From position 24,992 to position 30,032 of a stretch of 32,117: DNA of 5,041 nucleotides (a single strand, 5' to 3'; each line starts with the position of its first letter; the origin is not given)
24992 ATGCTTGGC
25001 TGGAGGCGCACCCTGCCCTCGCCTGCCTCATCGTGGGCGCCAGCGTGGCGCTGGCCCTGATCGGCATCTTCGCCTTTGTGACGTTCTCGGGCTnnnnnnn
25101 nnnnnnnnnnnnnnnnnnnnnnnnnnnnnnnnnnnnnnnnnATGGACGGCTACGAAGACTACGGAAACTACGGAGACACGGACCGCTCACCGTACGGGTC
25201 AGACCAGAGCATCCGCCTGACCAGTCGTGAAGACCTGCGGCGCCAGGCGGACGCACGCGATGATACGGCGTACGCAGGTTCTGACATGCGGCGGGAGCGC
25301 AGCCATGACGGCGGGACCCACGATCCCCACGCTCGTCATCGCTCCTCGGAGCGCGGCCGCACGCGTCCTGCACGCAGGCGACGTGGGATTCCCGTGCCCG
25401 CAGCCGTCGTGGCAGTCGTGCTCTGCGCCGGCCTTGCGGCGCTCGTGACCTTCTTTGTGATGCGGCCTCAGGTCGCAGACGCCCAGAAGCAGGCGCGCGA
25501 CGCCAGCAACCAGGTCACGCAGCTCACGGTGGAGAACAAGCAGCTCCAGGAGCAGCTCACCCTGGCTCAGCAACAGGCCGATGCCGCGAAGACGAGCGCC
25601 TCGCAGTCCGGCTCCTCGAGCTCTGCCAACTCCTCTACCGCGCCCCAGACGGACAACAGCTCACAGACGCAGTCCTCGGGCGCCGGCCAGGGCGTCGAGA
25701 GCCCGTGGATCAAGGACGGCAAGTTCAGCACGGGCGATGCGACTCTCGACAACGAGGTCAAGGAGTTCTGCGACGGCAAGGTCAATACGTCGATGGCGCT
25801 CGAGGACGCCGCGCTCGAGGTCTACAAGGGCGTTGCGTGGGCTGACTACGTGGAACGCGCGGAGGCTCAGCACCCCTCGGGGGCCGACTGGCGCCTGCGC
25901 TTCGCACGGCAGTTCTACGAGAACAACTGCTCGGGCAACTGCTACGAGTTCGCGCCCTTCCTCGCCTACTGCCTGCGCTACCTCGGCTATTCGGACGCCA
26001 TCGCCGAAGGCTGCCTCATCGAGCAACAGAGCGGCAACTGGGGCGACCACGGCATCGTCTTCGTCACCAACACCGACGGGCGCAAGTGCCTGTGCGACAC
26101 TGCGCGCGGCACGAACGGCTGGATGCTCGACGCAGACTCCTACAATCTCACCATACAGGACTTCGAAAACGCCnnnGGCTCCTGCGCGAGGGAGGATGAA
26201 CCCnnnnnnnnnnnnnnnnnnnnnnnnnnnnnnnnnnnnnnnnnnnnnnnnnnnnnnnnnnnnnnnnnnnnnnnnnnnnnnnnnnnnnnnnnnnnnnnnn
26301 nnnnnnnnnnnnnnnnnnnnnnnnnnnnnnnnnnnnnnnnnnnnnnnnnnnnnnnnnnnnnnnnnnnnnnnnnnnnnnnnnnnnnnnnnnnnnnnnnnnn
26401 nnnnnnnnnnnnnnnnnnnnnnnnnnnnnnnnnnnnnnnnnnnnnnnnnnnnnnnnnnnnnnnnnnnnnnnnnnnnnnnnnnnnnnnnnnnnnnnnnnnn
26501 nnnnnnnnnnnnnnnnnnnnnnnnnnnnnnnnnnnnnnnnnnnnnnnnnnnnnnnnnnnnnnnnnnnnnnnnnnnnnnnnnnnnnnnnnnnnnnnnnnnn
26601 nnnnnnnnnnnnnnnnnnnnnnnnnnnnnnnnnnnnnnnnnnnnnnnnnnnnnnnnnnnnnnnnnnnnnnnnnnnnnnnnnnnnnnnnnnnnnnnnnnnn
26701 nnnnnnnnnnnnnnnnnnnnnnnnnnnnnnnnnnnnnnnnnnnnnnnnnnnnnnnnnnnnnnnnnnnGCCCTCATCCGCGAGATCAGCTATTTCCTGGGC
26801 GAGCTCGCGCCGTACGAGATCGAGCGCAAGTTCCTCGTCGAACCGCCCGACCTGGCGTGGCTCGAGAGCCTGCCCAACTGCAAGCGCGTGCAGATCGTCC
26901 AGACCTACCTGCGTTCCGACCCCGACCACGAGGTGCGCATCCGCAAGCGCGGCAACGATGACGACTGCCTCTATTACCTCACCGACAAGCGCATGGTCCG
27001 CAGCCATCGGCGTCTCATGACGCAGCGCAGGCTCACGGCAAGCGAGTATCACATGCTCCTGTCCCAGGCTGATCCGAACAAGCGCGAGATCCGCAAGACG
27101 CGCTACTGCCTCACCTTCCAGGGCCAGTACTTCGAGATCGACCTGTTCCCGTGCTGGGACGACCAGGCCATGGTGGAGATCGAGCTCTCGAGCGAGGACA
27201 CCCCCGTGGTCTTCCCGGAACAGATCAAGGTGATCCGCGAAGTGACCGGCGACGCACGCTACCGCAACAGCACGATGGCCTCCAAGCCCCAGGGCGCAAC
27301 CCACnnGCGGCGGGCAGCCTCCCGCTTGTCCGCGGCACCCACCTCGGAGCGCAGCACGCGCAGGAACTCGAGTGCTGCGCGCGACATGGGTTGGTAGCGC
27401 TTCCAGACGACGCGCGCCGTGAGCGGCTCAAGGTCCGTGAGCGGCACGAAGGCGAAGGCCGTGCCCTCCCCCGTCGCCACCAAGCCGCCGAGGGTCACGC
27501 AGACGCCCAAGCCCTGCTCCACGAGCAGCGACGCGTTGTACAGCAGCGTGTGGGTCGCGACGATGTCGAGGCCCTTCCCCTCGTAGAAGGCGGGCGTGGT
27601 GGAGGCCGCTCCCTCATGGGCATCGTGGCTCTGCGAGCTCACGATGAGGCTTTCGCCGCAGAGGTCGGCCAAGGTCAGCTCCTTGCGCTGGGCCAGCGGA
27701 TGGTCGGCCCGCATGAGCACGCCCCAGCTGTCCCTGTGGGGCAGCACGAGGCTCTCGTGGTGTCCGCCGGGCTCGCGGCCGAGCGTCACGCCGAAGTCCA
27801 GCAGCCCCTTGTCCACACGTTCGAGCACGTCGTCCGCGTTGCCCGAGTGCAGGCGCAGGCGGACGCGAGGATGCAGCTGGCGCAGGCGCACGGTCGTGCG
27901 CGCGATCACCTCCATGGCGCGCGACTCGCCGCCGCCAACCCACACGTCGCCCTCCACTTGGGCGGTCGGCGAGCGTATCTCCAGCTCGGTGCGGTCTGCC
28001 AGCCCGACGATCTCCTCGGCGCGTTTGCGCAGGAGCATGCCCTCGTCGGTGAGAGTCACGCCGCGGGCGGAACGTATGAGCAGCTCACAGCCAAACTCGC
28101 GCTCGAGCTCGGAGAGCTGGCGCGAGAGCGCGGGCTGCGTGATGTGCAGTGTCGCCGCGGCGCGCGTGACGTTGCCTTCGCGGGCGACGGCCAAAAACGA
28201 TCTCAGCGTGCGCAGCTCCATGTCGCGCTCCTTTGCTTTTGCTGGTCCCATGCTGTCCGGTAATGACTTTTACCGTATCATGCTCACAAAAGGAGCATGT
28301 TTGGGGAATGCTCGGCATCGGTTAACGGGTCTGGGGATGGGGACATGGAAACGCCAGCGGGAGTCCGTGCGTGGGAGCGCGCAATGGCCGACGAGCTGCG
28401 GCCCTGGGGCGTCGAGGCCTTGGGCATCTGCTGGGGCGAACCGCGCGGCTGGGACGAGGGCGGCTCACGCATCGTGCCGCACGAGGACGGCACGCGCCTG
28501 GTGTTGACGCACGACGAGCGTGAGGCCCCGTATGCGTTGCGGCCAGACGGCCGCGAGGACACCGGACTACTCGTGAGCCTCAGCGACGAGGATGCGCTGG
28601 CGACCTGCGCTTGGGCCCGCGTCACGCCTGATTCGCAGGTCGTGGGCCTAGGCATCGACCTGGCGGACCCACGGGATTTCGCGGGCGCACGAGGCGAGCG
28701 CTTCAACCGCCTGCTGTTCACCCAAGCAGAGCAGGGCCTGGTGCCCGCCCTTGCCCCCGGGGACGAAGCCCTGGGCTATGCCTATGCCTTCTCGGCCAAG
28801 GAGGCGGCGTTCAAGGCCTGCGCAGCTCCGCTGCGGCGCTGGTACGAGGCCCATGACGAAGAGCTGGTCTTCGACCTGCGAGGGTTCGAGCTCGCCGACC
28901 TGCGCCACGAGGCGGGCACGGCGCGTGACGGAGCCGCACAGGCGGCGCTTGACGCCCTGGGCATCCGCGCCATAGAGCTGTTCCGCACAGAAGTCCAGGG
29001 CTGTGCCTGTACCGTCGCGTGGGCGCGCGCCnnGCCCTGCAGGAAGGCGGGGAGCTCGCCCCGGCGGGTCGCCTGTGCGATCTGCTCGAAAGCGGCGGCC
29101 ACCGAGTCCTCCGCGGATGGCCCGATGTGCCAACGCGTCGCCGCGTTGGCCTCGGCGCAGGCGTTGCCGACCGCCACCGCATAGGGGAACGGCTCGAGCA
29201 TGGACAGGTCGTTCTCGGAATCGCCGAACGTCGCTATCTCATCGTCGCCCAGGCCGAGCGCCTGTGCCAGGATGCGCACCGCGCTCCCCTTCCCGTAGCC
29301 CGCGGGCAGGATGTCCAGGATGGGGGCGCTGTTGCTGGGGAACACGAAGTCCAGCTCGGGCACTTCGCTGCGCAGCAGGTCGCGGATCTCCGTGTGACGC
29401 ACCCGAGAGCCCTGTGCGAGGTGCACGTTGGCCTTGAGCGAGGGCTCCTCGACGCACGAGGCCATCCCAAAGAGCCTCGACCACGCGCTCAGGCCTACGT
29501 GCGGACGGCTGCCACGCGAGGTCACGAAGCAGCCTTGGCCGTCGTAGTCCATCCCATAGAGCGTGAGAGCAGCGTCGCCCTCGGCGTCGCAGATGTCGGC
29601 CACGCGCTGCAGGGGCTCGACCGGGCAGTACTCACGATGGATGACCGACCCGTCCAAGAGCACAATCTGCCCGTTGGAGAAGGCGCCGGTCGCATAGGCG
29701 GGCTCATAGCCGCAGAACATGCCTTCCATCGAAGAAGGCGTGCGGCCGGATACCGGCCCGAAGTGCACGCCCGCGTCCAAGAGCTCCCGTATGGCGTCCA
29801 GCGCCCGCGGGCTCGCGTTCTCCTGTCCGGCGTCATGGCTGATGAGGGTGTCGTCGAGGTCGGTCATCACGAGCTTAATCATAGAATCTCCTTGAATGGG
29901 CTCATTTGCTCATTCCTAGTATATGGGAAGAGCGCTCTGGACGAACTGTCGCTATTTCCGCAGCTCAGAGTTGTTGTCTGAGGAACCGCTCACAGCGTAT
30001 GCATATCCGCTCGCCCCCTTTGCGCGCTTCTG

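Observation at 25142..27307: The dlt operon is extended by a transglutaminase-like membrane protein and an AAA_28-CYTH fusion protein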

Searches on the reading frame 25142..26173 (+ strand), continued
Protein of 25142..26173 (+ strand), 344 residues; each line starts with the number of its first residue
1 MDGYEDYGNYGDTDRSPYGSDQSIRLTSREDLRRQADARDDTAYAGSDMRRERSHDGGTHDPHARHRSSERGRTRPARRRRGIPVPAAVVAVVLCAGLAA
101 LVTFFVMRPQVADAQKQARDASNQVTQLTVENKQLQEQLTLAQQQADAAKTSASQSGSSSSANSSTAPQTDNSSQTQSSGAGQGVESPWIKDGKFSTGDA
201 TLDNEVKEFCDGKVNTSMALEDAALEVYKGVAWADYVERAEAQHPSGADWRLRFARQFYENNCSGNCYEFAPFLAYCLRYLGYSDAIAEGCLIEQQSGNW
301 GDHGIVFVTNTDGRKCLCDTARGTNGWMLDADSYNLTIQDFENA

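Call 63: search_protein_families(library=pfam, proteins=[L089:9146-10330:+, L101:9224-10225:+], max_evalue=0.01)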
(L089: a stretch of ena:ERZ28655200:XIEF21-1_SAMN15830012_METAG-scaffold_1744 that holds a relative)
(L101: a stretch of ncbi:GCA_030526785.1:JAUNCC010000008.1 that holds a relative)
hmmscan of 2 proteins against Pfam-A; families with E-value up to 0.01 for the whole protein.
L089:9146-10330:+ (395 aa): 0 families

L101:9224-10225:+ (334 aa): 0 families

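Call 76: search_protein_families(library=padloc, proteins=[window:25142-26173:+], max_evalue=0.01)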
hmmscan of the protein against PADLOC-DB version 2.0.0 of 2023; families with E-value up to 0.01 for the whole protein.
window:25142-26173:+ (344 aa): 2 families
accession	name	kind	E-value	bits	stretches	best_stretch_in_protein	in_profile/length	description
PDLC04061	PD-T4-6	-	0.0031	15.1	1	44-180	321-456/510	-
PDLC04381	PDC-M05B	-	0.0062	15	0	97-157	51-111/113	-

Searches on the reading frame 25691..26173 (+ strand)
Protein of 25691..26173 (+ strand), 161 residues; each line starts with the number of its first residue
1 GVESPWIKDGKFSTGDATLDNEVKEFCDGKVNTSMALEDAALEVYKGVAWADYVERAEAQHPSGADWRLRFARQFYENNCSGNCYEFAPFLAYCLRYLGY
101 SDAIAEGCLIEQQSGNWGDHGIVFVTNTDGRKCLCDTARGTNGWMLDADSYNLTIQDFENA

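Call 7: search_protein_families(library=pfam, proteins=[window:25742-26173:+], max_evalue=10)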
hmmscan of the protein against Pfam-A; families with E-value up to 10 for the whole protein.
window:25742-26173:+ (144 aa): 3 families
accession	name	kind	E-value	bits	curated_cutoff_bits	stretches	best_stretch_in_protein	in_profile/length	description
PF00797.23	Acetyltransf_2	-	0.00051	20.3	22.8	1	65-125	47-109/240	N-acetyltransferase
PF01841.26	Transglut_core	-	0.0063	17.2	23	1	28-103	16-91/108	Transglutaminase-like superfamily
PF10733.14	DUF2525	-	0.14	12.7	27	1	4-42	7-45/60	Protein of unknown function (DUF2525)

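Call 80: search_protein_representatives(protein=window:25691-26173:+)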
Query: 161 residues. Proteins with E-value up to 0.001 (for the whole library): 129; up to 1e-10: 87; up to 1e-30: 53. The best 129 are listed.
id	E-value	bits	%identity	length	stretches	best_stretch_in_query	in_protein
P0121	1.9e-108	376.0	100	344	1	1-161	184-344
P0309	1.7e-87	307.8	48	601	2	1-158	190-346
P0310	2.6e-73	261.6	69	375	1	1-161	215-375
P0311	2.8e-72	258.2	66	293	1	1-161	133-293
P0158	1.2e-70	252.9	66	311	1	1-161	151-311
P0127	3.3e-69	248.3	66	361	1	1-161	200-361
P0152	2.3e-68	245.5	65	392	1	1-160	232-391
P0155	3.6e-68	244.9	64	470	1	1-160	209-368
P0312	4.9e-68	244.5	61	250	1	1-161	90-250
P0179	6.6e-68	244.0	63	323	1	1-161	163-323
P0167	1.2e-66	240.0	63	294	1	1-161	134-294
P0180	1.7e-66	239.4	65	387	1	1-159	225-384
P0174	9.3e-66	237.0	62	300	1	1-157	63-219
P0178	3.9e-60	218.7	59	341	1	1-160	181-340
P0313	1.7e-56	206.9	56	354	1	1-160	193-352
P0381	9.4e-08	48.2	33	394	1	8-137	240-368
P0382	1.2e-07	47.9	31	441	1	7-138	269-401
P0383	1.6e-07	47.4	34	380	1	12-138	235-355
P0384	2.0e-07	47.1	28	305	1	8-139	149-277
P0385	1.2e-06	44.6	42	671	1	53-136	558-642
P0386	2.7e-06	43.5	39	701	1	8-105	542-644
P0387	1.0e-05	41.6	35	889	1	14-137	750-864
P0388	1.3e-05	41.2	31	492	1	13-126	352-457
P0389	1.8e-05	40.9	30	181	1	14-137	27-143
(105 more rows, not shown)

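Call 81: search_protein_families(library=pfam, proteins=[P0381, P0382, P0383, P0384, P0385, P0386, P0387, P0388, P0389, P0309], max_evalue=0.001)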
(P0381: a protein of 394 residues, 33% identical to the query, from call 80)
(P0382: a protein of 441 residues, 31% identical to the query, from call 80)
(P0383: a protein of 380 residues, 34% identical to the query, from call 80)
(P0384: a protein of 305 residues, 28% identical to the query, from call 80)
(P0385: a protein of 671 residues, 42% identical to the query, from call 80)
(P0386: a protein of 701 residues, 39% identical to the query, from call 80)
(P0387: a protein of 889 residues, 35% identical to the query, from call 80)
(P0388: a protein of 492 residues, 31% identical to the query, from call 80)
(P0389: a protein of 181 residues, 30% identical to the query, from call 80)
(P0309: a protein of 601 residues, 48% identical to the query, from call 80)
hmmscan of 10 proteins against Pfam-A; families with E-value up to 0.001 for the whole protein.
P0381 (394 aa): 2 families
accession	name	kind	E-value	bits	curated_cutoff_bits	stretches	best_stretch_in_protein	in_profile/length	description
PF01841.26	Transglut_core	-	1e-09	39.1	23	1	263-364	8-103/108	Transglutaminase-like superfamily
PF00041.27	fn3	-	0.00045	20.8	25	1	122-188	7-72/84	Fibronectin type III domain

P0382 (441 aa): 2 families
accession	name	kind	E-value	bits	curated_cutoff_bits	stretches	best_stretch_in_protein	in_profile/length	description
PF01841.26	Transglut_core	-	2.2e-13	50.8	23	1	290-390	5-98/108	Transglutaminase-like superfamily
PF00395.25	SLH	-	8.7e-12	45.3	20.8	1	100-139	3-42/44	S-layer homology domain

P0383 (380 aa): 2 families
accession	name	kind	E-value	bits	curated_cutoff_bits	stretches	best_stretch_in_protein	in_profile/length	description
PF07538.16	ChW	-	3.6e-11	43.1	22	1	158-190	1-33/35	Clostridial hydrophobic W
PF01841.26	Transglut_core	-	3.1e-09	37.5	23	1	262-347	19-100/108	Transglutaminase-like superfamily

P0384 (305 aa): 4 families
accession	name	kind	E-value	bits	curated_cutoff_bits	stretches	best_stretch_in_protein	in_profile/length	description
PF01841.26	Transglut_core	-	1.6e-09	38.5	23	1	168-268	3-101/108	Transglutaminase-like superfamily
PF05887.16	Trypan_PARP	-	3.3e-06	27.6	100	1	60-116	56-112/134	Procyclic acidic repetitive protein (PARP)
PF05616.18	Neisseria_TspB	-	0.00047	19.2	20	1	29-145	294-403/517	Neisseria meningitidis TspB protein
PF24656.1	CEPT76_peptidase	-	0.00083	20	27.8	0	218-286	9-80/121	CEP76 peptidase-like domain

P0385 (671 aa): 4 families
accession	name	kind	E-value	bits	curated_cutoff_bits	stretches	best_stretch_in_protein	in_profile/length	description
PF14200.12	RicinB_lectin_2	-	3e-83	275.1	25.6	7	180-273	1-89/89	Ricin-type beta-trefoil lectin domain-like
PF00652.28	Ricin_B_lectin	-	1e-30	107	29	3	102-231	4-126/126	Ricin-type beta-trefoil lectin domain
PF01841.26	Transglut_core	-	3e-09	37.6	23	1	551-630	17-94/108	Transglutaminase-like superfamily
PF06268.19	Fascin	-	2.2e-05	25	23.1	0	265-348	9-86/108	Fascin domain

P0386 (701 aa): 2 families
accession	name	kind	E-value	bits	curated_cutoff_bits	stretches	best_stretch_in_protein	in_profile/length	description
PF00395.25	SLH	-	9.3e-29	99.6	20.8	2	224-265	1-43/44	S-layer homology domain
PF01841.26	Transglut_core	-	0.00099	19.8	23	0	564-647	7-77/108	Transglutaminase-like superfamily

P0387 (889 aa): 4 families
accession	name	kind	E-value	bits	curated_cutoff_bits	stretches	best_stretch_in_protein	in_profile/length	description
PF14200.12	RicinB_lectin_2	-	3.5e-72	239.6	25.6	6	205-284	11-89/89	Ricin-type beta-trefoil lectin domain-like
PF00652.28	Ricin_B_lectin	-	7.2e-33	113.9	29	4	164-294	5-126/126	Ricin-type beta-trefoil lectin domain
PF01841.26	Transglut_core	-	9.1e-09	36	23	1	776-861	20-104/108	Transglutaminase-like superfamily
PF00797.23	Acetyltransf_2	-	3.1e-05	24.3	22.8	1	802-863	38-103/240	N-acetyltransferase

P0388 (492 aa): 4 families
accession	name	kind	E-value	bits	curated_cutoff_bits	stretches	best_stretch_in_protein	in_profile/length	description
PF08481.16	GBS_Bsp-like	-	8.9e-43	144.6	31.6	3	168-251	6-89/92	GBS Bsp-like repeat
PF01841.26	Transglut_core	-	9e-12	45.7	23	1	375-464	16-104/108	Transglutaminase-like superfamily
PF00797.23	Acetyltransf_2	-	6.4e-06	26.6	22.8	1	404-466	37-103/240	N-acetyltransferase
PF23922.1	DUF7261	-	0.00035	21.3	27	1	8-87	8-83/169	Family of unknown function (DUF7261)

P0389 (181 aa): 3 families
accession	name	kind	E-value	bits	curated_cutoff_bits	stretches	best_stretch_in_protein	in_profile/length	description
PF01841.26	Transglut_core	-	4.6e-11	43.4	23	1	43-138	11-102/108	Transglutaminase-like superfamily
PF00797.23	Acetyltransf_2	-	7.4e-08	32.9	22.8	1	81-143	37-104/240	N-acetyltransferase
PF13471.12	Transglut_core3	-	1.7e-05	25.2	26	1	75-150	41-114/117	Transglutaminase-like superfamily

P0309 (601 aa): 0 families

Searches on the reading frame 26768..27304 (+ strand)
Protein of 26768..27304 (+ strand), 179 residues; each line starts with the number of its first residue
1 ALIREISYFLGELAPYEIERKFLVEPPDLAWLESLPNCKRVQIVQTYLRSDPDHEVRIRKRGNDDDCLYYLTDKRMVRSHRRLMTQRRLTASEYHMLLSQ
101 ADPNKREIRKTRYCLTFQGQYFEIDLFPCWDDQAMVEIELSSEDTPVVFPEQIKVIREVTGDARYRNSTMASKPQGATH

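Call 7: search_protein_families(library=pfam, proteins=[window:26768-27304:+], max_evalue=10)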
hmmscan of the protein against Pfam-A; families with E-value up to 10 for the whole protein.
window:26768-27304:+ (179 aa): 1 family
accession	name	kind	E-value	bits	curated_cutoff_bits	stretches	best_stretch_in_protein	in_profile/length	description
PF01928.26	CYTH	-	0.0053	17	23.2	1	16-102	2-95/179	CYTH domain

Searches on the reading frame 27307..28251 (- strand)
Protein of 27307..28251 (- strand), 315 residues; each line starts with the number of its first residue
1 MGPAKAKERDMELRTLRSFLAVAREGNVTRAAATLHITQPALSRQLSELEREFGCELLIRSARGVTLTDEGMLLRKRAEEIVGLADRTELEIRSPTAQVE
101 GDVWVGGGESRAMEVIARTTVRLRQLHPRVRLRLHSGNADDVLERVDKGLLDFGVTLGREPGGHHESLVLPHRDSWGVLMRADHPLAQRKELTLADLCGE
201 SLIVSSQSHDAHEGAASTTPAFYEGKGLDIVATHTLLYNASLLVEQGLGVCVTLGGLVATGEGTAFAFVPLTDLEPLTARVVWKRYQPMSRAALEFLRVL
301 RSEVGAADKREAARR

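Call 5: search_protein_families(library=pfam, proteins=[window:27307-28251:-], max_evalue=0.01)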
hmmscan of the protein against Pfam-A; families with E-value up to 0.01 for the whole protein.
window:27307-28251:- (315 aa): 3 families
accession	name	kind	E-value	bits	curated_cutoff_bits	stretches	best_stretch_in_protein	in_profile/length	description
PF00126.33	HTH_1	-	1.7e-23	82.8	26.6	1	13-71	1-59/60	Bacterial regulatory helix-turn-helix protein, lysR family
PF03466.25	LysR_substrate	-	5.9e-23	81.8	28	1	100-303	5-207/209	LysR substrate binding domain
PF13556.12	HTH_30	-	0.0011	19.2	27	1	13-57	2-44/59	PucR C-terminal helix-turn-helix domain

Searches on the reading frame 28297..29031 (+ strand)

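Call 5: search_protein_families(library=pfam, proteins=[window:28297-29031:+], max_evalue=0.01)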
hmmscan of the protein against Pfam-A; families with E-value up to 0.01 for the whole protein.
window:28297-29031:+ (245 aa): 1 family
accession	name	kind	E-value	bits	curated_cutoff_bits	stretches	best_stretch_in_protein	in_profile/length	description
PF01648.25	ACPS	-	2.5e-07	31.1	25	1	117-195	1-81/111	4'-phosphopantetheinyl transferase superfamily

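Call 8: search_protein_families(library=ncbifam, proteins=[window:28297-29031:+], max_evalue=1)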
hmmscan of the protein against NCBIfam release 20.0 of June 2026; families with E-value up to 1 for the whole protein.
window:28297-29031:+ (245 aa): 6 families
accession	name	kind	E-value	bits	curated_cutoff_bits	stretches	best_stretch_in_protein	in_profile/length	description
NF011254.0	PRK14660.1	equivalog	8.8e-05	22.5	195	1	115-198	2-86/125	holo-[acyl-carrier-protein] synthase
TIGR00556.1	pantethn_trn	domain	0.0025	17.9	45.35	1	115-196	2-86/128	phosphopantetheine--protein transferase domain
NF011250.0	PRK14656.1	equivalog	0.0025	17.9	175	1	116-196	3-84/126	holo-[acyl-carrier-protein] synthase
NF011251.0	PRK14657.1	equivalog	0.003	17.6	165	1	115-189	2-75/123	holo-[acyl-carrier-protein] synthase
NF000832.0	PRK00070.3-2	equivalog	0.0036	17.6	107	1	115-196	2-75/116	holo-ACP synthase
NF000835.0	PRK00070.4-1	equivalog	0.18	12.1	128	1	115-175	2-65/115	holo-ACP synthase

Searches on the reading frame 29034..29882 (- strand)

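Call 5: search_protein_families(library=pfam, proteins=[window:29034-29882:-], max_evalue=0.01)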
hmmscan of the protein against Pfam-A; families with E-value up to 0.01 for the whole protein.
window:29034-29882:- (283 aa): 4 families
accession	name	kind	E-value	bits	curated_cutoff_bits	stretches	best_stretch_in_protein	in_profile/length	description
PF08282.18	Hydrolase_3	-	1.8e-28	100.4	20.9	1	5-264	1-254/255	haloacid dehalogenase-like hydrolase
PF05116.19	S6PP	-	3.7e-16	59.9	20.3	1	161-246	130-219/247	Sucrose-6F-phosphate phosphohydrolase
PF00702.32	Hydrolase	-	0.00067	20.5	26.4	0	198-230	156-188/191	haloacid dehalogenase-like hydrolase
PF12710.13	HAD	-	0.0056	17.6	27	0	196-230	151-189/189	haloacid dehalogenase-like hydrolase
